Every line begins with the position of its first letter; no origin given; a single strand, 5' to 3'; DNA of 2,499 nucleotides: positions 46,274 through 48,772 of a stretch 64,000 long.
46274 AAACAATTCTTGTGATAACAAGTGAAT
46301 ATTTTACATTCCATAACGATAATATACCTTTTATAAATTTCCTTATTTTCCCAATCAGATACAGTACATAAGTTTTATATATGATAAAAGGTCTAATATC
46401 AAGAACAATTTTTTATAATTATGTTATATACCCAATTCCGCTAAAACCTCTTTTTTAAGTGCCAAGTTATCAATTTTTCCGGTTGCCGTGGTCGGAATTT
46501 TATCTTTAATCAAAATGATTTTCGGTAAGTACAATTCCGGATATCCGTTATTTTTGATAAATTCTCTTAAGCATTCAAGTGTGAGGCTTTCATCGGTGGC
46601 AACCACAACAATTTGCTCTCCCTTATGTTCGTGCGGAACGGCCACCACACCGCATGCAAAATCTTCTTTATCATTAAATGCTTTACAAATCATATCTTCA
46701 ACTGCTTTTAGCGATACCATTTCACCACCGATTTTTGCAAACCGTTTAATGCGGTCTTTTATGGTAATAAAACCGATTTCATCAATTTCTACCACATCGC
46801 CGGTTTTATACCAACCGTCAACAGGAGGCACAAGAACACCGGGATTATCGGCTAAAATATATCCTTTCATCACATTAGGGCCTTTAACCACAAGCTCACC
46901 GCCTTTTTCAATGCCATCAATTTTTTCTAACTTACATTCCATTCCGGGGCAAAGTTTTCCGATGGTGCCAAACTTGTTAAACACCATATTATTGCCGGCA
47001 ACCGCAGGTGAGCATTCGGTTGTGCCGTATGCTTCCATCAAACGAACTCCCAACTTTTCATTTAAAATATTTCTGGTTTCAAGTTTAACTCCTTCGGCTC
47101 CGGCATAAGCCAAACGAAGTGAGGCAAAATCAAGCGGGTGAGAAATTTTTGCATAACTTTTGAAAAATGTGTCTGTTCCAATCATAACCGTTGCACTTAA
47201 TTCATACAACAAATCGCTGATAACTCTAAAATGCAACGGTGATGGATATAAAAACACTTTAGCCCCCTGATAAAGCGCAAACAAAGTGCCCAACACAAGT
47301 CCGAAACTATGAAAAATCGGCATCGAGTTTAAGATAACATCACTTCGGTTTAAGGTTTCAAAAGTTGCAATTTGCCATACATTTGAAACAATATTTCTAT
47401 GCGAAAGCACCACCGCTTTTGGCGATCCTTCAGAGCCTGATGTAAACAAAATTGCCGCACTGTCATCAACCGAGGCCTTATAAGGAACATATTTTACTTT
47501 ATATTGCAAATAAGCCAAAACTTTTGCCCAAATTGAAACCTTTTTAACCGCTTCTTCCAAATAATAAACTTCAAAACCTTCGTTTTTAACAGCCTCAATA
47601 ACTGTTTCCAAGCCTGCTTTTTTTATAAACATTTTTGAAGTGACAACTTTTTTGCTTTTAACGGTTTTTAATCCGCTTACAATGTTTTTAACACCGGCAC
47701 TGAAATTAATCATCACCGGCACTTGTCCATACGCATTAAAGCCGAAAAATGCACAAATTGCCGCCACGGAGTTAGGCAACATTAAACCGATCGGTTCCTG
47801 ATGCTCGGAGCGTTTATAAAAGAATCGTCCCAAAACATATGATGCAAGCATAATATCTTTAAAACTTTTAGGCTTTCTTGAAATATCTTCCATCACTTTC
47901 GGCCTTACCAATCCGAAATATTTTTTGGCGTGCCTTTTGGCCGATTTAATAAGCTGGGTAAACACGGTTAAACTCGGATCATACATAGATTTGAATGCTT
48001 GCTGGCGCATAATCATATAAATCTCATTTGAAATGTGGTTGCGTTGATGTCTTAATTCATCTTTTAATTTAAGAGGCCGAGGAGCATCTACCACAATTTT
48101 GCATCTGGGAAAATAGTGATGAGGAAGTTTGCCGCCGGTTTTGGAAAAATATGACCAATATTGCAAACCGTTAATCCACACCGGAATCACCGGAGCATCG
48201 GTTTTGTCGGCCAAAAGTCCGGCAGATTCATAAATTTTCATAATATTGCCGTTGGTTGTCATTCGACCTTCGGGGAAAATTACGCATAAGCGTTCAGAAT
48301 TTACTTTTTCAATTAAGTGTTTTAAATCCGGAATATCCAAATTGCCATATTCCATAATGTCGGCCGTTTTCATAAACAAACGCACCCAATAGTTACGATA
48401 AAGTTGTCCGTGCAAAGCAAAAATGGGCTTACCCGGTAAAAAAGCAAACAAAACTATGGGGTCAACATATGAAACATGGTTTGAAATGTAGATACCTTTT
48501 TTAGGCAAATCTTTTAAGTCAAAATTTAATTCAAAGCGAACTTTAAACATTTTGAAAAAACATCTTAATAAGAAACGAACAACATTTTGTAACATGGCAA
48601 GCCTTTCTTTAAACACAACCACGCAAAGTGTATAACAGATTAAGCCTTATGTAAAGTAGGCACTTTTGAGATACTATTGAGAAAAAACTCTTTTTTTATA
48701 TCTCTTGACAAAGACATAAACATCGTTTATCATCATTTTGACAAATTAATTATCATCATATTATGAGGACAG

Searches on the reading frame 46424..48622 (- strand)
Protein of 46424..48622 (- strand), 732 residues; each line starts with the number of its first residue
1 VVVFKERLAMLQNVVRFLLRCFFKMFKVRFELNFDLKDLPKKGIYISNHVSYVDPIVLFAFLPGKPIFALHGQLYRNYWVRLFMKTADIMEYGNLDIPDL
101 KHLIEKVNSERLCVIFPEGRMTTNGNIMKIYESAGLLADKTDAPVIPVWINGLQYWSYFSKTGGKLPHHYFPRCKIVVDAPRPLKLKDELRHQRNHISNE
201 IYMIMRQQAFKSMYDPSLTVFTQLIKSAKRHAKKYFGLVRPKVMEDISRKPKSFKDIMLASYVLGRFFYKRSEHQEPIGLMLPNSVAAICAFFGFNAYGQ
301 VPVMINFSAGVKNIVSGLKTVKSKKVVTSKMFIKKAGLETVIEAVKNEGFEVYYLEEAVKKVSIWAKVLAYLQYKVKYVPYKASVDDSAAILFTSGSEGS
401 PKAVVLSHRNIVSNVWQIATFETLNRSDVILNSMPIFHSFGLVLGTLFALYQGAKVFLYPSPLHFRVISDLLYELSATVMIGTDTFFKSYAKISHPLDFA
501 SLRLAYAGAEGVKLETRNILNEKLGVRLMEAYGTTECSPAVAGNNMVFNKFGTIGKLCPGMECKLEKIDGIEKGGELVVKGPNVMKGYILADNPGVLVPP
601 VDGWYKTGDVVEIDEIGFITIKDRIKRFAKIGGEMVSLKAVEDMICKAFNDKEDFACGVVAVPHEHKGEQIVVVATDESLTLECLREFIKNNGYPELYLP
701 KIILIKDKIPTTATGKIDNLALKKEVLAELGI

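Call 10: search_protein_families(library=pfam, proteins=[window:46424-48622:-], max_evalue=0.001)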
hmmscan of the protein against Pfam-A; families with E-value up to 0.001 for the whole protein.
window:46424-48622:- (732 aa): 3 families
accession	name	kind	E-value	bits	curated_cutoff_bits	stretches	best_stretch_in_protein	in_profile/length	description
PF00501.34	AMP-binding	-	1.4e-54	185.8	29.9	1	273-588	44-383/384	AMP-binding enzyme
PF01553.26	Acyltransferase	-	4e-15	56.2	23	1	40-150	11-131/132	Acyltransferase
PF13193.12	AMP-binding_C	-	0.00043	21.6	24.5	0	657-716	15-76/76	AMP-binding enzyme C-terminal domain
